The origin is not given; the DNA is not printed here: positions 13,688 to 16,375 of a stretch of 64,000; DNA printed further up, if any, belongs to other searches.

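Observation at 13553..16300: AT-rich two-gene island between lepA and recJ: small coupled protein plus Rad50/RloC-like zinc-hook ABC ATPase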

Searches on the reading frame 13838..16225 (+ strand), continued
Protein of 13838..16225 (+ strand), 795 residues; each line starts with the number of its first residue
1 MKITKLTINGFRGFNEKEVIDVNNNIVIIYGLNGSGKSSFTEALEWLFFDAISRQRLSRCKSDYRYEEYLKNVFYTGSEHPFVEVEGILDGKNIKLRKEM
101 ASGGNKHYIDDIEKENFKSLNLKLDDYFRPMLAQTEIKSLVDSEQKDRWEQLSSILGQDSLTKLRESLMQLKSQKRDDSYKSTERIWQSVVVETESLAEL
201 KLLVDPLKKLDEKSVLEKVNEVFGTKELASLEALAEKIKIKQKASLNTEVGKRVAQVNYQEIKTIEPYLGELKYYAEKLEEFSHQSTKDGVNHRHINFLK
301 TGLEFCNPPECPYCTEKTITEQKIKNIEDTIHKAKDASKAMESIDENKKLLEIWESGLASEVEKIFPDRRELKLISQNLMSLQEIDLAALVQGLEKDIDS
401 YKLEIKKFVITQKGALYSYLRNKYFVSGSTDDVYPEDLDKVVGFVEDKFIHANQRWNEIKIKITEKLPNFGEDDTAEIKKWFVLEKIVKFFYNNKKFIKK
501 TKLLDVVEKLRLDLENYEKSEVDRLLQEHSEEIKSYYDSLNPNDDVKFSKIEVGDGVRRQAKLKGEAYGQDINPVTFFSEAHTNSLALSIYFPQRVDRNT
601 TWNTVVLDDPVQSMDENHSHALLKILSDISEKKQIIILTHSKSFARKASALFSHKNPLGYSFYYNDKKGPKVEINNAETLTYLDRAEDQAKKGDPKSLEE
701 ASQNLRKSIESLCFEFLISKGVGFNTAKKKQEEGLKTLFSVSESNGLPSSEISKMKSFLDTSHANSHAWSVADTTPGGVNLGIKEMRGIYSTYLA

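Call 48: predict_structure(alignment_id=A1)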
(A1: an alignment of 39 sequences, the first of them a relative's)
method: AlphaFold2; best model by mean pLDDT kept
length: 795 residues; sequences in the alignment: 39
mean_pLDDT: 84.8   pTM: 0.58
mean pLDDT of the five models: 84.8, 84.5, 83.3, 82.7, 81.2
residues with pLDDT >= 90: 230; 70-90: 502; 50-70: 61; < 50: 2
segments of 3 or more residues with pLDDT < 50: none
pLDDT, mean of each block of 10 residues (from residue 1): 94 88 92 88 92 79 63 84 95 95 90 92 86 83 79 81 88 87 89 89 93 90 78 84 77 78 82 89 87 88 75 70 88 90 93 91 88 88 87 92 90 87 72 60 84 85 71 75 89 88 94 88 83 89 85 71 84 78 86 83 91 79 91 93 87 84 82 78 88 87 90 87 78 87 90 88 60 85 92 82
secondary structure, 60 per line:
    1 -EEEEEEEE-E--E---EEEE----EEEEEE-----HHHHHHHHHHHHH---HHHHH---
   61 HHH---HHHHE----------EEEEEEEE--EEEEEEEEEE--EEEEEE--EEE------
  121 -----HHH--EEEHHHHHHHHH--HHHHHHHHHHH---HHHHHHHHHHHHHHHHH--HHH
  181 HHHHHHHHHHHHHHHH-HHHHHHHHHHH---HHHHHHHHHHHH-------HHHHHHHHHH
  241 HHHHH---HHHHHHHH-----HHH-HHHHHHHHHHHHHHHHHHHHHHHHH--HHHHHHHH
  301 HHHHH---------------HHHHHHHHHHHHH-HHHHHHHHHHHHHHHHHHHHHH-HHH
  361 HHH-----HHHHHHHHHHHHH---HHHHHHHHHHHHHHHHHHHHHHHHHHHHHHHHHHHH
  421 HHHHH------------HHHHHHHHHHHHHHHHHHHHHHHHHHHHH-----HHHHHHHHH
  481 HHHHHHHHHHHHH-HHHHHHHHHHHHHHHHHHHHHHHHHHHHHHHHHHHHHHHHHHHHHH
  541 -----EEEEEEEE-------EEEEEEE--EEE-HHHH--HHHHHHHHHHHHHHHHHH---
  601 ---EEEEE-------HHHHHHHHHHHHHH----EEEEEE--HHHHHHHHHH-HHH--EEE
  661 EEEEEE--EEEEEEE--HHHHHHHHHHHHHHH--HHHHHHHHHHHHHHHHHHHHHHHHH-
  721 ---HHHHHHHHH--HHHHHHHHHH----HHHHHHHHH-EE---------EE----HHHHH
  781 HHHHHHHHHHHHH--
elements in order (helices of 4 or more, strands of 3 or more residues): E2-9 E18-21 E26-31 H37-49 H53-57 H67-70 E82-89 E92-101 E104-109 E112-114 E131-133 H134-142 H145-155 H159-175 H178-196 H198-208 H212-223 H231-245 H249-256 H266-290 H293-305 H321-333 H335-356 H358-363 H369-381 H385-425 H438-466 H472-493 H495-540 E546-553 E561-567 E570-572 H574-577 H580-597 E604-608 H616-629 E634-639 H642-651 E658-666 E669-675 H678-692 H695-719 H724-732 H735-744 H749-757 H776-793

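Call 51: fold_search(model_id=the predicted structure, library=pdb)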
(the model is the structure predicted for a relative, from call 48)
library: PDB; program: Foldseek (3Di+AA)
matches with E <= 10: 1346; with E <= 0.001: 205
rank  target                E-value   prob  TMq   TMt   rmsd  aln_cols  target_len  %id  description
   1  7zr1_D                1.0e-14  1.00  0.32  0.33  85.8       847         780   13  Chaetomium thermophilum Mre11-Rad50-Nbs1 complex bound to ATPyS (composite structure) (released 2023-01-11)
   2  7zr1_C                3.1e-14  1.00  0.28  0.29  83.5       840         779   14  Chaetomium thermophilum Mre11-Rad50-Nbs1 complex bound to ATPyS (composite structure) (released 2023-01-11)
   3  5xei                  4.7e-14  1.00  0.32  0.46  30.3       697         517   13  Crystal structure of the Smc head domain with a coiled coil and joint derived from Pyrococcus yayanosii (released 2017-06-07)
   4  7w1m_B                9.8e-13  1.00  0.33  0.47  27.2       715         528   14  Cryo-EM structure of human cohesin-CTCF-DNA complex (released 2023-05-31)
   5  6wge_B                1.3e-12  1.00  0.32  0.49  22.7       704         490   14  Cryo-EM structure of human Cohesin-NIPBL-DNA complex without STAG1 (released 2020-05-20)
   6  8roh_A                1.6e-12  1.00  0.33  0.60  15.7       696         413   12  Human cohesin SMC3-HD(EQ)/RAD21-N complex - Apo conformation (released 2024-09-11)
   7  6wg3_B                2.9e-12  1.00  0.33  0.38  38.6       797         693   14  Cryo-EM structure of human Cohesin-NIPBL-DNA complex (released 2020-05-20)
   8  6wg3_A                8.8e-12  1.00  0.35  0.47  47.7       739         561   11  Cryo-EM structure of human Cohesin-NIPBL-DNA complex (released 2020-05-20)
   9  7qen_A                1.0e-11  1.00  0.35  0.56  18.9       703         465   14  S.c. Condensin core in DNA- and ATP-bound state (released 2022-06-15)
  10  9q9k_A                2.0e-11  1.00  0.32  0.51  21.6       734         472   10  Cryo-EM structure of human Mre11-Rad50 (MR) complex bound to DNA and telomeric factor TRF2 fragment (438-542) (released 2025-10-01)
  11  6qj1                  2.3e-11  1.00  0.33  0.57  15.2       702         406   11  Crystal structure of the C. thermophilum condensin Smc2 ATPase head (crystal from I) (released 2019-07-03)
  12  7q2x_A                3.4e-11  1.00  0.33  0.56  15.6       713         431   13  Cryo-EM structure of clamped S.cerevisiae condensin-DNA complex (Form I) (released 2022-03-23)
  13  9f5w_B                3.4e-11  1.00  0.32  0.46  31.9       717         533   12  Human condensin II - M18BP1 complex (released 2025-07-02)
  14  8roj_A                4.7e-11  1.00  0.32  0.59  18.9       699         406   12  Human cohesin SMC3-HD/RAD21-N complex - ADP-Mg-bound conformation (released 2024-09-11)
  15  9q9i_B                5.7e-11  1.00  0.31  0.49  21.9       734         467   10  Cryo-EM structure of human Mre11-Rad50-Nbs1 complex bound to DNA (released 2025-10-01)
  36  9hqu_A                1.2e-09  1.00  0.23  0.28  20.8       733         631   12  Salmonella enterica Lamassu LmuACB in nuclease sequestration state (released 2025-10-01)
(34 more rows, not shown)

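Call 55: search_protein_families(library=pfam, proteins=[L007:3300-4793:+, L007:5484-7073:+, L009:7215-7835:+, L009:5847-7100:+, L010:7054-7824:-, L010:5769-6851:-, L011:10458-12716:+, L011:12716-15397:+, L027:9192-10880:+, L027:5836-6480:+], max_evalue=0.001)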
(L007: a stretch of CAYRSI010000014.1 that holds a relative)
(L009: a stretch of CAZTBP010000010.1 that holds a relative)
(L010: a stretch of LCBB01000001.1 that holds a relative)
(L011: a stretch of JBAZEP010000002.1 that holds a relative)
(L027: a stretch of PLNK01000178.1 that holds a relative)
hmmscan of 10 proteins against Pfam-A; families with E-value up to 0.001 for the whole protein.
L007:3300-4793:+ (497 aa): 2 families
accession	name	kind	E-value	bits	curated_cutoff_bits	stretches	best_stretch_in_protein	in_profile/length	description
PF11074.14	DUF2779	-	9.9e-36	123.2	23.3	1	304-427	1-126/126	Domain of unknown function(DUF2779)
PF13482.12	RNase_H_2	-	4.2e-05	24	22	1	322-493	11-163/165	RNase_H superfamily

L007:5484-7073:+ (529 aa): 1 family
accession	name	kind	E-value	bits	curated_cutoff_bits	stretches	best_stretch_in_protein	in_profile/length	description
PF00078.32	RVT_1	-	1.8e-12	47.9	29.6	1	144-296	55-192/205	Reverse transcriptase (RNA-dependent DNA polymerase)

L009:7215-7835:+ (206 aa): 2 families
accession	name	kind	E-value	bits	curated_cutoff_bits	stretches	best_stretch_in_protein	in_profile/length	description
PF00717.28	Peptidase_S24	-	1.8e-27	95.8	23.3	1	85-200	1-115/116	Peptidase S24-like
PF01726.22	LexA_DNA_bind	-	2.5e-11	43.6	23.7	1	5-63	3-62/65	LexA DNA binding domain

L009:5847-7100:+ (417 aa): 0 families

L010:7054-7824:- (256 aa): 0 families

L010:5769-6851:- (360 aa): 1 family
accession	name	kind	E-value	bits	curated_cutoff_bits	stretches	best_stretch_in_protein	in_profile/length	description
PF05144.20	Phage_CRI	-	1.3e-07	32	21.7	1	1-213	1-220/232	Replication-associated protein G2P N-terminal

L011:10458-12716:+ (752 aa): 1 family
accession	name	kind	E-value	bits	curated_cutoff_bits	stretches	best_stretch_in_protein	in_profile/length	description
PF01555.25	N6_N4_Mtase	-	1.3e-45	156.5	26.7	1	119-421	2-218/221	DNA methylase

L011:12716-15397:+ (893 aa): 4 families
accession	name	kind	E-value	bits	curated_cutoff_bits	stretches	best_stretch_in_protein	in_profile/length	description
PF04851.21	ResIII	-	1.8e-15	57.7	22.5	1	93-334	8-163/164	Type III restriction enzyme, res subunit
PF08722.17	Tn7_TnsA-like_N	-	0.00028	21.8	26.5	1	790-877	2-78/85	TnsA-like endonuclease N terminal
PF18766.7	SWI2_SNF2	-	0.00044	20.4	26.7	0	215-387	78-210/221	SWI2/SNF2 ATPase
PF19778.5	RE_endonuc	-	0.0008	19.6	23.4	0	763-844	1-78/108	Endonuclease domain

L027:9192-10880:+ (562 aa): 0 families

L027:5836-6480:+ (214 aa): 0 families

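Call 65: search_protein_representatives(alignment_id=A1)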
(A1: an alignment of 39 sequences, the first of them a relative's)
Query: 39 sequences, 794 profile positions. Proteins with E-value up to 0.001 (for the whole library): 13496; up to 1e-10: 4232; up to 1e-30: 448. The best 150 are listed.
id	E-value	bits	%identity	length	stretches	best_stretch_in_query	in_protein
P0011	0.0e+00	1125.6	-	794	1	1-794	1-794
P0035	0.0e+00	1030.7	-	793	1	1-793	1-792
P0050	0.0e+00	1021.4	-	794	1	1-790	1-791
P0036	0.0e+00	1017.1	-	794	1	1-793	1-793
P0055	3.7e-295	998.0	-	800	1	1-793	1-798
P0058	5.5e-295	997.5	-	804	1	1-793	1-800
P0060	6.9e-288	974.0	-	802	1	2-794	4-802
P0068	2.3e-266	902.8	-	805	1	1-793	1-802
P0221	9.3e-250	847.9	-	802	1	1-794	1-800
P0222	7.6e-246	835.0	-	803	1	1-793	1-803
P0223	5.0e-242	822.3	-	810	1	1-793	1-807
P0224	5.6e-231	785.8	-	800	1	1-791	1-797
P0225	4.9e-221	752.9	-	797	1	1-792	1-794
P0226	4.4e-199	680.3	-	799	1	2-793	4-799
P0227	2.3e-190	651.5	-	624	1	1-613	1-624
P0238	3.4e-120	419.4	-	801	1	2-794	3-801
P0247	1.7e-99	351.0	-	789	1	1-794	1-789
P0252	7.8e-93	328.9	-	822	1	1-792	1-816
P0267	6.1e-85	302.8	-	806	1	1-793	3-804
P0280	2.5e-76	274.3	-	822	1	1-792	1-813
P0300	1.6e-69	251.8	-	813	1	1-792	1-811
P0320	7.6e-65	236.3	-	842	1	2-793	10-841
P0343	9.8e-56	206.2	-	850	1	1-794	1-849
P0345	1.9e-55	205.3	-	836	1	1-793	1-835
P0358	1.4e-51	192.5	-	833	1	2-792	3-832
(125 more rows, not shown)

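Call 66: search_protein_families(library=pfam, proteins=[P0238, P0247, P0252, P0267, P0280, P0300, P0320, P0343, P0345, P0358], max_evalue=0.01)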
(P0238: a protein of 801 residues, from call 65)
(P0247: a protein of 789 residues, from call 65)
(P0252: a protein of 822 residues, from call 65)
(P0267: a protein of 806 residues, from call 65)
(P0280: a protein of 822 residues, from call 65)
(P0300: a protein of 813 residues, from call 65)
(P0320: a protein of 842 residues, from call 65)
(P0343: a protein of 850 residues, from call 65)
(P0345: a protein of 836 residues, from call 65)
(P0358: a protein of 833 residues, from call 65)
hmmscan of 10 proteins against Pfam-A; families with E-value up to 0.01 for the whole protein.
P0238 (801 aa): 7 families
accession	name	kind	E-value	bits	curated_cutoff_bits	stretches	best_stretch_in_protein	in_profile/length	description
PF13476.12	AAA_23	-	9.4e-17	62.7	27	1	7-195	2-179/201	AAA domain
PF02463.25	SMC_N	-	9.2e-14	51.8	40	1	6-661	4-209/220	RecF/RecN/SMC N terminal domain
PF13175.12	AAA_15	-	3.4e-07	30.7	32.1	1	3-54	2-51/374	AAA ATPase domain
PF13166.12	AAA_13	-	1.1e-06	28.2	36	0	611-656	529-576/713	AAA domain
PF13304.12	AAA_21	-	4e-05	24.3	27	1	27-49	1-23/304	AAA domain, putative AbiEii toxin, Type IV TA system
PF13514.12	AAA_27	-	0.00014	22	22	1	20-58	18-59/206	AAA domain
PF13191.12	AAA_16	-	0.00015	22.8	32.6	0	28-208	27-159/167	AAA ATPase domain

P0247 (789 aa): 3 families
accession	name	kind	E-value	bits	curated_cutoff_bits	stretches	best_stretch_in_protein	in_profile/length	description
PF02463.25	SMC_N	-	4.6e-12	46.3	40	1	3-637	2-202/220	RecF/RecN/SMC N terminal domain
PF13476.12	AAA_23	-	0.00018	22.7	27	1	6-260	2-155/201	AAA domain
PF13514.12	AAA_27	-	0.0029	17.7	22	1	20-54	19-56/206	AAA domain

P0252 (822 aa): 6 families
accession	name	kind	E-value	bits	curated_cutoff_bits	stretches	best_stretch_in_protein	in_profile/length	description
PF13476.12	AAA_23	-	1.1e-14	56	27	1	6-99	2-92/201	AAA domain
PF02463.25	SMC_N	-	5.8e-14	52.5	40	1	3-665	2-203/220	RecF/RecN/SMC N terminal domain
PF13175.12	AAA_15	-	7e-09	36.2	32.1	1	1-63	1-55/374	AAA ATPase domain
PF13166.12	AAA_13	-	4.5e-06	26.1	36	0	16-61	8-53/713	AAA domain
PF13514.12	AAA_27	-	0.00038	20.6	22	1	1-53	1-55/206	AAA domain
PF13304.12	AAA_21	-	0.0019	18.7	27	0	27-49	2-24/304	AAA domain, putative AbiEii toxin, Type IV TA system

P0267 (806 aa): 4 families
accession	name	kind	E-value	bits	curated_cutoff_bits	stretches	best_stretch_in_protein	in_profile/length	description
PF13476.12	AAA_23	-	2.7e-18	67.8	27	1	7-294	1-195/201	AAA domain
PF02463.25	SMC_N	-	9.6e-12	45.2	40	1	5-662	2-207/220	RecF/RecN/SMC N terminal domain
PF13166.12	AAA_13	-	1.2e-05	24.7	36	0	615-665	530-582/713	AAA domain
PF11398.14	DUF2813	-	0.0005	20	21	1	5-53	3-49/372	Protein of unknown function (DUF2813)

P0280 (822 aa): 6 families
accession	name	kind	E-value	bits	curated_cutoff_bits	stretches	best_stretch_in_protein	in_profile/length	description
PF13476.12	AAA_23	-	1.2e-14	55.9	27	1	6-100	2-94/201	AAA domain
PF02463.25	SMC_N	-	8.3e-08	32.4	40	1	3-115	2-118/220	RecF/RecN/SMC N terminal domain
PF13166.12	AAA_13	-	3.6e-07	29.7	36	0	28-55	20-47/713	AAA domain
PF13175.12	AAA_15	-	7.4e-07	29.5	32.1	1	1-61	1-55/374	AAA ATPase domain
PF13304.12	AAA_21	-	2.4e-06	28.3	27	1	26-49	1-24/304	AAA domain, putative AbiEii toxin, Type IV TA system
PF13514.12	AAA_27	-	0.00044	20.3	22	1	1-55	1-57/206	AAA domain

P0300 (813 aa): 7 families
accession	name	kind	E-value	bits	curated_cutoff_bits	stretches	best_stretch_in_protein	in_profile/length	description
PF13476.12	AAA_23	-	3e-14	54.6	27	1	6-65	2-61/201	AAA domain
PF02463.25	SMC_N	-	8.8e-14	51.9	40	1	5-669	4-206/220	RecF/RecN/SMC N terminal domain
PF13175.12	AAA_15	-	3.9e-09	37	32.1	1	1-52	1-50/374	AAA ATPase domain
PF13514.12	AAA_27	-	2.1e-05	24.6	22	1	1-57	1-58/206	AAA domain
PF13555.12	AAA_29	-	0.00072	19.7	27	1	6-55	4-52/61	P-loop containing region of AAA domain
PF13166.12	AAA_13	-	0.0027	16.9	36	0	622-660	530-569/713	AAA domain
PF13304.12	AAA_21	-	0.0064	17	27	0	29-64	3-44/304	AAA domain, putative AbiEii toxin, Type IV TA system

P0320 (842 aa): 3 families
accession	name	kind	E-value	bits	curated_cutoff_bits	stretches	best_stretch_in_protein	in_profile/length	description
PF02463.25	SMC_N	-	2.9e-13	50.2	40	1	11-699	2-213/220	RecF/RecN/SMC N terminal domain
PF13476.12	AAA_23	-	4.8e-08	34.3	27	0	13-294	1-155/201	AAA domain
PF13514.12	AAA_27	-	0.0031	17.6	22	0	11-60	3-53/206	AAA domain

P0343 (850 aa): 4 families
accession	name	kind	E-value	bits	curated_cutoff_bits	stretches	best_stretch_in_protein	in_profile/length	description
PF13166.12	AAA_13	-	4.3e-09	36.1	36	1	651-705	522-580/713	AAA domain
PF13175.12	AAA_15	-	5.3e-09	36.6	32.1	1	1-55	1-54/374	AAA ATPase domain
PF13476.12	AAA_23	-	3.5e-08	34.8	27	1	5-101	1-94/201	AAA domain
PF02463.25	SMC_N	-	9.2e-07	28.9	40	1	3-699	2-202/220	RecF/RecN/SMC N terminal domain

P0345 (836 aa): 4 families
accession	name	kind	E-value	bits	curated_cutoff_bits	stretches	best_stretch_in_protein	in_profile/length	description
PF02463.25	SMC_N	-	2.9e-09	37.1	40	1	3-687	2-204/220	RecF/RecN/SMC N terminal domain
PF13476.12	AAA_23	-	2.6e-07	31.9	27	1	5-186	1-179/201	AAA domain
PF13304.12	AAA_21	-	0.0022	18.6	27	0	511-683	154-301/304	AAA domain, putative AbiEii toxin, Type IV TA system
PF02736.25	Myosin_N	-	0.0025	18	27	1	70-91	4-25/45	Myosin N-terminal SH3-like domain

P0358 (833 aa): 4 families
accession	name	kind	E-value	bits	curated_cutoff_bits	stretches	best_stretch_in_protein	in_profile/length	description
PF02463.25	SMC_N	-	2.8e-14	53.5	40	1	4-689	2-210/220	RecF/RecN/SMC N terminal domain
PF13476.12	AAA_23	-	1.8e-12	48.8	27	1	6-109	1-104/201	AAA domain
PF13175.12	AAA_15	-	7e-07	29.6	32.1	1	3-381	2-230/374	AAA ATPase domain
PF13166.12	AAA_13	-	0.001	18.3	36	0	634-691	525-584/713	AAA domain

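Call 77: find_related_loci(query=A1, collection=viral_contigs, flank=8000)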
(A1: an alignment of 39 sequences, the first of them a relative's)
Query A1 (795 aa) in viral_contigs; peptide patterns used: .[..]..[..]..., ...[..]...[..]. (x = any residue, [..] = any of these).
26 stretches matched a pattern, but none encodes a relative of the query by tblastn (E <= 1e-3).

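Call 78: search_dna_similar(query=window:13838-16225:+, collection=phages, mode=protein, max_evalue=0.001, max_rows=10)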
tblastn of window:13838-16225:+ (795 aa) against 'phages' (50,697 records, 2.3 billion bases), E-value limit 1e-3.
No match.
